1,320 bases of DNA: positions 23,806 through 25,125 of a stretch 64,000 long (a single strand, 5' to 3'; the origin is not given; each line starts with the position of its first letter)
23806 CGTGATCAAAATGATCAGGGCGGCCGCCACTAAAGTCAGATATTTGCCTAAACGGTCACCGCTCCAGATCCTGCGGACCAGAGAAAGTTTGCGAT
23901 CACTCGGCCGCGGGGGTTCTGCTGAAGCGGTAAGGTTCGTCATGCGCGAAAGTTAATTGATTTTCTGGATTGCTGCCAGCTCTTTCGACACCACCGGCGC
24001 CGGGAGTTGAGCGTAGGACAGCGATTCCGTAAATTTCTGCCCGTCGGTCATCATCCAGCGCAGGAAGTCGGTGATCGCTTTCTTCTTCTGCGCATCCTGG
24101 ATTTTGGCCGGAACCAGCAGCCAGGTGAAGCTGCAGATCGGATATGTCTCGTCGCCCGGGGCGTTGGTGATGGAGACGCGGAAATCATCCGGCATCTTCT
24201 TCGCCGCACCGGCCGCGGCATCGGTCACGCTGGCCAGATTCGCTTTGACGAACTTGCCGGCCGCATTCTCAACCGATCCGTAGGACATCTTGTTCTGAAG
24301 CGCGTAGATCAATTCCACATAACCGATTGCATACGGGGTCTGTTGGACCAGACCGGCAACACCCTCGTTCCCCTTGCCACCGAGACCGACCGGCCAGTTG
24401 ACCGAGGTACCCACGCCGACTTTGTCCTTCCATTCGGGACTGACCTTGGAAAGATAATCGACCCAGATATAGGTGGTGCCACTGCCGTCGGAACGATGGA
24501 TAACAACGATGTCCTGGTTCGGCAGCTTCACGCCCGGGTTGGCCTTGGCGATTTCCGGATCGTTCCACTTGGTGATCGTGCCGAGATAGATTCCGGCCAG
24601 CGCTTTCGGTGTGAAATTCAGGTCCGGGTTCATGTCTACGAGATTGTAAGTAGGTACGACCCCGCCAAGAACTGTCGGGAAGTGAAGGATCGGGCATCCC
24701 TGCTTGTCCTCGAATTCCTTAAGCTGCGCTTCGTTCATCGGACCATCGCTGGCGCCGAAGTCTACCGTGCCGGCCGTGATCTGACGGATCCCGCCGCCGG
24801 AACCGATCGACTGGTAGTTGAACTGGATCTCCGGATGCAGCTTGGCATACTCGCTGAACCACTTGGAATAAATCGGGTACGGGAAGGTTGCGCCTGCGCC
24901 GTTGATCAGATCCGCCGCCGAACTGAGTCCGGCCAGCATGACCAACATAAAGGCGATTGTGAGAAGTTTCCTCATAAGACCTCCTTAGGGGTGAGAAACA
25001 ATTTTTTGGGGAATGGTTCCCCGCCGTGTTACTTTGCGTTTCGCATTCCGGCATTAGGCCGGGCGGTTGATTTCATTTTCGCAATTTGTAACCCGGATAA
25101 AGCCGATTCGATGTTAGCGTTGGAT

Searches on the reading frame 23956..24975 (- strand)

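Call 80: search_protein_families(library=ncbifam, proteins=[window:23956-24975:-], max_evalue=0.00001)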
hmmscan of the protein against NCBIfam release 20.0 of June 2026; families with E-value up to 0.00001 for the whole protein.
window:23956-24975:- (340 aa): 4 families
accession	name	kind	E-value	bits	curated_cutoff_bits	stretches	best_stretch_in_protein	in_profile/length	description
TIGR00975.1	3a0107s03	equivalog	5.7e-120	400.1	205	1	24-339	1-314/315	phosphate ABC transporter substrate-binding protein PstS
NF008171.0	PRK10918.1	equivalog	9.4e-97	324.1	339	1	8-335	13-332/346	phosphate ABC transporter substrate-binding protein PstS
TIGR02136.1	ptsS_2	subfamily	5.7e-24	84.8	206.6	1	21-322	38-293/295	phosphate ABC transporter substrate-binding protein PstS family protein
TIGR04505.1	PtsS_plasma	equivalog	3.3e-07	30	175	0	14-74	21-80/334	phosphate ABC transporter substrate-binding protein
